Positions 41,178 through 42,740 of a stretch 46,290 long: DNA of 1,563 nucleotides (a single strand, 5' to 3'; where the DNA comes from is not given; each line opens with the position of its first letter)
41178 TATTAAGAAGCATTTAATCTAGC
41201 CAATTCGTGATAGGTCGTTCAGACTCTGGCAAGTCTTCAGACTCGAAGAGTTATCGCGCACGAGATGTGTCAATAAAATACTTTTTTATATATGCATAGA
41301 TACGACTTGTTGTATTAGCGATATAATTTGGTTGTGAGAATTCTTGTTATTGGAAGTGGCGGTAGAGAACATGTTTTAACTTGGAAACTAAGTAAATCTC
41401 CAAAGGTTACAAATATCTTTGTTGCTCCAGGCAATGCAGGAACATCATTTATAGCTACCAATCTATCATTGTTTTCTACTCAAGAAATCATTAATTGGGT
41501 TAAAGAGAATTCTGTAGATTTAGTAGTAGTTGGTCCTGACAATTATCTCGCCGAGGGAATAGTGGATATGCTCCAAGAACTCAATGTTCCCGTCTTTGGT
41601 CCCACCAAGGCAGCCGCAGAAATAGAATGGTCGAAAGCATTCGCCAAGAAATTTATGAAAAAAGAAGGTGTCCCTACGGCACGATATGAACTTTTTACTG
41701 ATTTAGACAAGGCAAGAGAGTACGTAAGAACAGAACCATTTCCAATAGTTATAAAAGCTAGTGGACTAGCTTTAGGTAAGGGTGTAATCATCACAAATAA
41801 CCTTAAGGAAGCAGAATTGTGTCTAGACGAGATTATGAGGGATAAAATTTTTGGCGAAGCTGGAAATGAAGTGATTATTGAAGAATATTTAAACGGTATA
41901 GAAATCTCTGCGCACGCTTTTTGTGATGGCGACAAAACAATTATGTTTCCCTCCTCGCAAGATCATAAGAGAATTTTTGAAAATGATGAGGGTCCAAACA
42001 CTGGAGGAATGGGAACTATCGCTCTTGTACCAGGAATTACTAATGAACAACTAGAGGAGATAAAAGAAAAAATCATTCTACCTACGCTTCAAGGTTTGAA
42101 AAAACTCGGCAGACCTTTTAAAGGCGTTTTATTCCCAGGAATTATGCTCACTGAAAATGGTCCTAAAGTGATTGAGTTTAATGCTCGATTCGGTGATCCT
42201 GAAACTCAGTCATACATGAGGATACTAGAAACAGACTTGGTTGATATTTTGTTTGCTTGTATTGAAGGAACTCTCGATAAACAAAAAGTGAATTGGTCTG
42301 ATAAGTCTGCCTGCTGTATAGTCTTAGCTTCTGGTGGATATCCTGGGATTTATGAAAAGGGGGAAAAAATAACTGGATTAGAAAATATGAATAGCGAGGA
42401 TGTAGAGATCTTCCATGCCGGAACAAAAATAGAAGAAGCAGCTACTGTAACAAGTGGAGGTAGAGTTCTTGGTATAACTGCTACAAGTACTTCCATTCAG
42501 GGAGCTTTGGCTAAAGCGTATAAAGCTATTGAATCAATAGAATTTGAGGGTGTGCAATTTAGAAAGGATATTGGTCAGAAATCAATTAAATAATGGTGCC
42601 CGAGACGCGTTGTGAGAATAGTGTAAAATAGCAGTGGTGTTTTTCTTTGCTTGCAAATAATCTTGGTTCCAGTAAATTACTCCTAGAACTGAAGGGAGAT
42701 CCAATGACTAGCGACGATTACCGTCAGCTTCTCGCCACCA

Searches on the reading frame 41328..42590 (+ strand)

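Call 15: search_protein_families(library=pfam, proteins=[window:41328-42590:+], max_evalue=0.001)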
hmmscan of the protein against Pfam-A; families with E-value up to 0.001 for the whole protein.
window:41328-42590:+ (421 aa): 7 families
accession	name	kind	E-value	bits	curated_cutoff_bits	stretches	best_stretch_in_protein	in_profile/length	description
PF01071.24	GARS_A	-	1.4e-78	263.7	27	1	102-293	2-194/194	Phosphoribosylglycinamide synthetase, ATP-grasp (A) domain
PF02844.21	GARS_N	-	8.3e-35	120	29.5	1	4-100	2-100/100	Phosphoribosylglycinamide synthetase, N domain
PF02843.22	GARS_C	-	6.1e-32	110.2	34.8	1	328-418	1-92/92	Phosphoribosylglycinamide synthetase, C domain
PF02222.28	ATP-grasp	-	1.3e-05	25.4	27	1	109-189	2-77/179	ATP-grasp domain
PF02786.22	CPSase_L_D2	-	5e-05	23.3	19.8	1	104-191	3-92/211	Carbamoyl-phosphate synthase L chain, ATP binding domain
PF13535.11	ATP-grasp_4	-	0.0001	22.4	27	1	137-205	2-80/160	ATP-grasp domain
PF02655.19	ATP-grasp_3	-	0.00023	21.7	23.2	1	107-289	8-158/160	ATP-grasp domain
